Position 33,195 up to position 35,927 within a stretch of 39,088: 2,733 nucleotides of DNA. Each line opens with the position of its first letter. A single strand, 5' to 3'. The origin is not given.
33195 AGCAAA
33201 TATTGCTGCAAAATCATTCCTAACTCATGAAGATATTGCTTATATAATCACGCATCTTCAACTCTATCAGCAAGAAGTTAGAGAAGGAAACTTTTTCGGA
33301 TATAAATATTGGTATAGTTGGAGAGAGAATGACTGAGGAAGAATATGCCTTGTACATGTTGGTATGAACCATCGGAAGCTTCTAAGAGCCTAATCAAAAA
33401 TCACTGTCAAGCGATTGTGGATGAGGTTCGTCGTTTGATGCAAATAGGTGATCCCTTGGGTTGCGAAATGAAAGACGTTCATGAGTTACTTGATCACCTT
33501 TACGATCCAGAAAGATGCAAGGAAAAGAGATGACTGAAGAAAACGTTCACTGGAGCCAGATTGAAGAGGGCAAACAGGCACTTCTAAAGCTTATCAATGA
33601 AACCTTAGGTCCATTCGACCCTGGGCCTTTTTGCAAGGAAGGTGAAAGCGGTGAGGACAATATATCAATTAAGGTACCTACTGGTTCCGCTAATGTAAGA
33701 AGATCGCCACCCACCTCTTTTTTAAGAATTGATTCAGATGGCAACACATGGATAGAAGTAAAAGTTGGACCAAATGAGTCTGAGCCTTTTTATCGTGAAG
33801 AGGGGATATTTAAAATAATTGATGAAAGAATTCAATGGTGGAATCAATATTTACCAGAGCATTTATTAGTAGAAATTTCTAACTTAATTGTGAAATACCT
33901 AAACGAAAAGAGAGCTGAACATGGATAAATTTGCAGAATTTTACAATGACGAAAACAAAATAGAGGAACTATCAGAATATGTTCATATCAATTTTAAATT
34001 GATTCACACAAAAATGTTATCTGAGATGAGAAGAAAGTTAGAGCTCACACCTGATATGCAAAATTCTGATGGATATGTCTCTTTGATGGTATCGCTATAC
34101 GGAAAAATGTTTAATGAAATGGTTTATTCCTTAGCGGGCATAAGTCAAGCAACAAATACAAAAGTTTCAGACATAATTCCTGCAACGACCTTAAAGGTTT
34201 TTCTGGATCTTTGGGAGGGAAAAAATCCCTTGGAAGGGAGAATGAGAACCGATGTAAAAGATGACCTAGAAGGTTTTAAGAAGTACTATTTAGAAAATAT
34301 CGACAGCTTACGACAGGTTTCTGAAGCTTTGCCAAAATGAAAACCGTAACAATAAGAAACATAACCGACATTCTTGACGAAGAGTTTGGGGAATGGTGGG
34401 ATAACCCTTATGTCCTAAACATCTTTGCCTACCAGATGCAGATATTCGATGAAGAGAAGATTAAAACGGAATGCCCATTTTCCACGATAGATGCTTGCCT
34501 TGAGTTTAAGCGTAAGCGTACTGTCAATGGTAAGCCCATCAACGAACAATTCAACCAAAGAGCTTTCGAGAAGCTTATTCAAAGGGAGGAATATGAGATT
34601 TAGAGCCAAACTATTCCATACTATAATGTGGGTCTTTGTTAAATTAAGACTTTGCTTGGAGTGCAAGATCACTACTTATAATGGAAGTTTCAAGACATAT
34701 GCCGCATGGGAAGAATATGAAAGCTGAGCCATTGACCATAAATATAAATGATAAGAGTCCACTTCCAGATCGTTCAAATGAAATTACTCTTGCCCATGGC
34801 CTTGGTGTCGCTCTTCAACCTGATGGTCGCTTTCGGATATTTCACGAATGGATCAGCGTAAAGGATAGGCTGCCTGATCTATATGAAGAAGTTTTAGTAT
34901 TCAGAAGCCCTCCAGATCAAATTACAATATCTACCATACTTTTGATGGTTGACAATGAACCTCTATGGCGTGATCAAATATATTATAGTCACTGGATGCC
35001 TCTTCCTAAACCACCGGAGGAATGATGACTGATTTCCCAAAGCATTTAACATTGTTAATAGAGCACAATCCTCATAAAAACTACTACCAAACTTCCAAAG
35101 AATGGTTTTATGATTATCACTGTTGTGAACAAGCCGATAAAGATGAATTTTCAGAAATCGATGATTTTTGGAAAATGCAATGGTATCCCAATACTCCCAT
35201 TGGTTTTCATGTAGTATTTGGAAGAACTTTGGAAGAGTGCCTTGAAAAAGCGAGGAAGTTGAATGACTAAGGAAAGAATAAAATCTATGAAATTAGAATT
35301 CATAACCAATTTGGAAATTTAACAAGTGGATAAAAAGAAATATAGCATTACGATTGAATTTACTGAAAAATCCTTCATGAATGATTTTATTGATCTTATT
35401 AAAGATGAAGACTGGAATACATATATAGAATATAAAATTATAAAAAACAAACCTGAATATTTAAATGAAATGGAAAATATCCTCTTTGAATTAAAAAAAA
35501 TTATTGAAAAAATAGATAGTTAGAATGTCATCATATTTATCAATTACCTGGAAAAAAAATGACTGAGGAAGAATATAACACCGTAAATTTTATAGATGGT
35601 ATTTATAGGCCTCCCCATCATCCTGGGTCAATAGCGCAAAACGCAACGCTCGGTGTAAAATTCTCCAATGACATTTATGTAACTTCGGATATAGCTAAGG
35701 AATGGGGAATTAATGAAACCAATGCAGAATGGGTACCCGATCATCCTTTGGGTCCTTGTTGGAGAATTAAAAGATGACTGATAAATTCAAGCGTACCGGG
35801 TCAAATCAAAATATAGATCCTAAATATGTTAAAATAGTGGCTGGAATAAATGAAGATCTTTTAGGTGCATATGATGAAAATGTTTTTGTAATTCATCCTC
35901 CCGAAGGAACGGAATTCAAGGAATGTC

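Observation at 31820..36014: Conserved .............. junction at nine gene boundaries in the terL-portal island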

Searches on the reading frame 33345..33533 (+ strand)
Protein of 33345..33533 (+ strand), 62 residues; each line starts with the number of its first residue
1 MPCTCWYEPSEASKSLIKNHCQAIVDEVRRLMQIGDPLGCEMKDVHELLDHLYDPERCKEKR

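Call 11: search_protein_families(library=phrogs, proteins=[window:33345-33533:+], max_evalue=0.01)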
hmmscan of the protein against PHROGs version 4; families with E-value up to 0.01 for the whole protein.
window:33345-33533:+ (62 aa): 0 families

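Call 37: search_protein_families(library=pfam, proteins=[window:33345-33533:+], max_evalue=0.1)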
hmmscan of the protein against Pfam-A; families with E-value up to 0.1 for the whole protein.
window:33345-33533:+ (62 aa): 0 families

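Call 59: find_homologous_proteins(query=window:33345-33533:+, max_evalue=0.01)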
Query window:33345-33533:+ (62 aa): 7 proteins with E <= 0.01 among 7 candidates.
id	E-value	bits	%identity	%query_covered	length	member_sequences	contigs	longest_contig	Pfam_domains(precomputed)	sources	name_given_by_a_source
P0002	4.9e-37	142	100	100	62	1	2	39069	-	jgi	-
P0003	4.3e-25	104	72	97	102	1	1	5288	-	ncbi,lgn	-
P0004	5.1e-25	104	74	98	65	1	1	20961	-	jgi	jgi:hypothetical protein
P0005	2.2e-22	96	69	98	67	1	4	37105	-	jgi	jgi:hypothetical protein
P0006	3.0e-22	95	73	97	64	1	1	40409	-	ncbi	-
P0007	1.9e-20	90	63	100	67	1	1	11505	-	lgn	-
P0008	4.0e-19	86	57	98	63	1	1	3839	-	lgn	-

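Call 62: find_encoding_contigs(protein=P0005, flank=8000, max_places=3)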
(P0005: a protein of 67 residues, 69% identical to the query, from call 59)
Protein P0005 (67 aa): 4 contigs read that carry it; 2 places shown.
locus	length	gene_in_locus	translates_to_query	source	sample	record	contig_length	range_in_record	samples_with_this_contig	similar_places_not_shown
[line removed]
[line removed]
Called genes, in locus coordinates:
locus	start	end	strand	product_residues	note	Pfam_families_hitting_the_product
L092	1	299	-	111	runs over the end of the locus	-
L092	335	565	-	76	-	-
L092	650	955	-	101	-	-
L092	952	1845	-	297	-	-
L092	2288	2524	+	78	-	-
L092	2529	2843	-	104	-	-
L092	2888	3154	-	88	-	-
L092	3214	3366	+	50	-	-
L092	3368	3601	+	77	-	-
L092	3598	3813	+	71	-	-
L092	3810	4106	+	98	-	-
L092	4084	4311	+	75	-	PF04448:DUF551 (weak)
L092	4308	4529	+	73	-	-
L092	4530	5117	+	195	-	-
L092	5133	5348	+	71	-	-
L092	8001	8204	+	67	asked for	-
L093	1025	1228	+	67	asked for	-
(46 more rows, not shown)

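Call 63: find_encoding_contigs(protein=P0006, flank=8000, max_places=2)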
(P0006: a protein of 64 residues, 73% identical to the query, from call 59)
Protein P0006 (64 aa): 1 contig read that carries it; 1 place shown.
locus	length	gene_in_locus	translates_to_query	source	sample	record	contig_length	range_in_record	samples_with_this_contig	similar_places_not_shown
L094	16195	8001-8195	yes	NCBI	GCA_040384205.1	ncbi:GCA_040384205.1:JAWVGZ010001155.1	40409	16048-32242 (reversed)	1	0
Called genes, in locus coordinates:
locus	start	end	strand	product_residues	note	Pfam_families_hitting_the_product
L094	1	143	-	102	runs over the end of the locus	-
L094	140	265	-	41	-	-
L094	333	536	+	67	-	-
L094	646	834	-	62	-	-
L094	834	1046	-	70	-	-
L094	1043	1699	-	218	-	PF05866:RusA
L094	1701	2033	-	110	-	-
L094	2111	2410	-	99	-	-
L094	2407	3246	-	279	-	-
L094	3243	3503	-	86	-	-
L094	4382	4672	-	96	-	-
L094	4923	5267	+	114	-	-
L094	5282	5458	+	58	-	-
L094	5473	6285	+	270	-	-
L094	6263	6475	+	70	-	-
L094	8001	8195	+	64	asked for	-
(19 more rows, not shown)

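Call 64: find_encoding_contigs(protein=P0004, flank=8000, max_places=2)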
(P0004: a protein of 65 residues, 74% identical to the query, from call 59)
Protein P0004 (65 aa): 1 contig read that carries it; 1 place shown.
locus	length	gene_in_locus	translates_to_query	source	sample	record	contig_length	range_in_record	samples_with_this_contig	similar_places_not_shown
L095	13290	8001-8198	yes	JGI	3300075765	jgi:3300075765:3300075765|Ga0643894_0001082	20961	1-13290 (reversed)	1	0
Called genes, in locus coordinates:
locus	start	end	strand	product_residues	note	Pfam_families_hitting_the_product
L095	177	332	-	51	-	-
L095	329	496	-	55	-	-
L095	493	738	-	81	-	-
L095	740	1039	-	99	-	PF11171:DUF2958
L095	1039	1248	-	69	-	-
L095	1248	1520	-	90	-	-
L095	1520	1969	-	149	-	-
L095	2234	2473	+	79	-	PF00166:Cpn10 (weak)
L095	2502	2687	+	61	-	-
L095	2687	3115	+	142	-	-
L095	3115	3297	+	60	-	-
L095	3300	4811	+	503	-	-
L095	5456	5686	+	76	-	-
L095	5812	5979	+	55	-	-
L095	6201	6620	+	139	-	PF04448:DUF551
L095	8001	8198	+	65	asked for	-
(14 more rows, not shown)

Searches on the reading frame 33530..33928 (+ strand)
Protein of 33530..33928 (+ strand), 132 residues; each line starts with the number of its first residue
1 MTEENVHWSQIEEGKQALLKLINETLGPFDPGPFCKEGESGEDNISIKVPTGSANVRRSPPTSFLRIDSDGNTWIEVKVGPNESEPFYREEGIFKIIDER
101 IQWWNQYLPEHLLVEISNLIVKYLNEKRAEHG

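Call 10: search_protein_families(library=pfam, proteins=[window:33530-33928:+], max_evalue=0.01)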
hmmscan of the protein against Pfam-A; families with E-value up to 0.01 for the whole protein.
window:33530-33928:+ (132 aa): 0 families

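Call 38: search_protein_families(library=phrogs, proteins=[window:33530-33928:+], max_evalue=0.01)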
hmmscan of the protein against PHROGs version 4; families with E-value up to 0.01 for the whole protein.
window:33530-33928:+ (132 aa): 0 families

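Call 74: find_homologous_proteins(query=window:33530-33928:+, max_evalue=0.01)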
Query window:33530-33928:+ (132 aa): 1 proteins with E <= 0.01 among 3 candidates.
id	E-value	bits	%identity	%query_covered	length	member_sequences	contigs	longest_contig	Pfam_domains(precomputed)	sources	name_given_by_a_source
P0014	9.0e-85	299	100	100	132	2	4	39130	-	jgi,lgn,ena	-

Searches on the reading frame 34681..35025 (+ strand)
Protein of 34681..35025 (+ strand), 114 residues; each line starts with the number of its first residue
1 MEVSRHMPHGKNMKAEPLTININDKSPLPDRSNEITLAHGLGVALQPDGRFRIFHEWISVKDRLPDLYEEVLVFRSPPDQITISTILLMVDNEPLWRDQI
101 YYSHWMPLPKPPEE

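Call 10: search_protein_families(library=pfam, proteins=[window:34681-35025:+], max_evalue=0.01)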
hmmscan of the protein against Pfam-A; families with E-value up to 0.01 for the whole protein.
window:34681-35025:+ (114 aa): 1 family
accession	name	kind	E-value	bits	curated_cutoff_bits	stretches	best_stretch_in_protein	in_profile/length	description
PF04448.17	DUF551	-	1.4e-11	45.5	22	1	56-113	1-68/68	Protein of unknown function (DUF551)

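Call 38: search_protein_families(library=phrogs, proteins=[window:34681-35025:+], max_evalue=0.01)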
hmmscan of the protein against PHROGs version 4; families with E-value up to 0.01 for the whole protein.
window:34681-35025:+ (114 aa): 4 families
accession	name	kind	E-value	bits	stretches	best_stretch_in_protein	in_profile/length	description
phrog_924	-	unknown function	4.1e-12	47.3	1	54-114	89-152/267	-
phrog_7704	-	unknown function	3.4e-08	34.6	1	56-114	108-171/173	-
phrog_60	-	unknown function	6.3e-05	23.7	1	57-114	223-281/461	-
phrog_6925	-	unknown function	0.0019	19.5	0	53-113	37-112/113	-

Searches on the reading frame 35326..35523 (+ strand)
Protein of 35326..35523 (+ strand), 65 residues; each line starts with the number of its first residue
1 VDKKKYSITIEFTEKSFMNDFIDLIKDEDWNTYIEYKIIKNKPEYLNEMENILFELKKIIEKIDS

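Call 11: search_protein_families(library=phrogs, proteins=[window:35326-35523:+], max_evalue=0.01)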
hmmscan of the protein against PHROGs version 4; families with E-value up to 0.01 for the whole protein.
window:35326-35523:+ (65 aa): 0 families

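Call 37: search_protein_families(library=pfam, proteins=[window:35326-35523:+], max_evalue=0.1)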
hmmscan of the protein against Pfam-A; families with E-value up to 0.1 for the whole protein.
window:35326-35523:+ (65 aa): 3 families
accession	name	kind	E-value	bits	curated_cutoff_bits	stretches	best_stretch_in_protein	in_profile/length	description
PF19448.4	DUF5986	-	0.012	15.7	25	1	15-59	173-220/238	Family of unknown function (DUF5986)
PF16057.10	DUF4800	-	0.022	14.4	28.8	1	15-48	88-121/254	Domain of unknown function (DUF4800)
PF23006.1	Tor_FN3_1st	-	0.067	13.4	25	1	3-45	45-85/115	Tyrosine-protein kinase receptor torso, first FN3 domain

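Call 70: search_protein_representatives(protein=window:35326-35523:+)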
Query: 65 residues. Proteins with E-value up to 0.001 (for the whole library): 5; up to 1e-10: 2; up to 1e-30: 1. The best 5 are listed.
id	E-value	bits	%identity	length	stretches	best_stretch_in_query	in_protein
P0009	2.5e-33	128.4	100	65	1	1-65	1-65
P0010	2.6e-13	65.5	53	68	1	1-64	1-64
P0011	7.4e-08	48.4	44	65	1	1-64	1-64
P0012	4.3e-07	46.0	46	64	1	1-62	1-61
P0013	6.1e-07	45.5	36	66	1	1-61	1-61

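Call 72: find_encoding_contigs(protein=P0010, flank=6000, max_places=3)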
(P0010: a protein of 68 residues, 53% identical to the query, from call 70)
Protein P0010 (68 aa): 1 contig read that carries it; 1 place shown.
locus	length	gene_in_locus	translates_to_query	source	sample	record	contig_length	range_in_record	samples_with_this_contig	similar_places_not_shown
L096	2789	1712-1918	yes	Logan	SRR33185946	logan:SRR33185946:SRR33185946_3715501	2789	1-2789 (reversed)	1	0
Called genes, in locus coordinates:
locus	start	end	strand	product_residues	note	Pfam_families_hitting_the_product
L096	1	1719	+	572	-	?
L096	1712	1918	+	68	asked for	-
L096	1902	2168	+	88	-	-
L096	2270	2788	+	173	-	?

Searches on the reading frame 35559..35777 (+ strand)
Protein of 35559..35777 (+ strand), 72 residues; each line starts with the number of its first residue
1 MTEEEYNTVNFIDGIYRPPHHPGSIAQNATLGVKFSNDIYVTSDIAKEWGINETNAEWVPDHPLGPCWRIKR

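Call 11: search_protein_families(library=phrogs, proteins=[window:35559-35777:+], max_evalue=0.01)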
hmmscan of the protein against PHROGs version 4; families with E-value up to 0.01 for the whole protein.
window:35559-35777:+ (72 aa): 0 families

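Call 19: find_encoding_contigs(protein=window:35559-35777:+, flank=10000, max_places=10)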
Protein window:35559-35777:+ (72 aa): 7 contigs read that carry it; 4 places shown.
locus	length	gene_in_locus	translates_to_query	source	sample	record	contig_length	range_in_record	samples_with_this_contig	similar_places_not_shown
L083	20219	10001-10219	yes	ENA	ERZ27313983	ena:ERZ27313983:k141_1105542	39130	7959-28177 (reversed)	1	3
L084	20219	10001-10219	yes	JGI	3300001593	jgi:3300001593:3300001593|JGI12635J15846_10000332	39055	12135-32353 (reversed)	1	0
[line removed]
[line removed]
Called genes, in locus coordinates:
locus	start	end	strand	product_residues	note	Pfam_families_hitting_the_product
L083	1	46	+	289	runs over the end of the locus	-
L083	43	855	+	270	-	PF01695:IstB_IS21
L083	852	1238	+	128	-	-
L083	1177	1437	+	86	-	-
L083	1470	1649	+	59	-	-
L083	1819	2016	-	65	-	-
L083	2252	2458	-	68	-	PF04448:DUF551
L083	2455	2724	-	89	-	-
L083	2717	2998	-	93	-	PF04448:DUF551 (weak)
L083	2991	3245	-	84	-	-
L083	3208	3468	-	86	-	-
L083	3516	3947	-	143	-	-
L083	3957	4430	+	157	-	-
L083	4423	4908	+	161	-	-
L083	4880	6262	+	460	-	-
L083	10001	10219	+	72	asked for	-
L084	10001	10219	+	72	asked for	-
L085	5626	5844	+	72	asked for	-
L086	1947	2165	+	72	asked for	-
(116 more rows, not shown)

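Call 22: find_homologous_proteins(query=window:35559-35777:+, max_evalue=0.01)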
Query window:35559-35777:+ (72 aa): 1 proteins with E <= 0.01 among 1 candidates.
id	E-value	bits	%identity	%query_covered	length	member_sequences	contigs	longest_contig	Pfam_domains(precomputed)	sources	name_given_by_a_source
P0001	3.9e-45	169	100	100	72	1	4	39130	-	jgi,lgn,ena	-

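Call 37: search_protein_families(library=pfam, proteins=[window:35559-35777:+], max_evalue=0.1)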
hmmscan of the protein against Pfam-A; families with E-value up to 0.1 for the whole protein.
window:35559-35777:+ (72 aa): 0 families
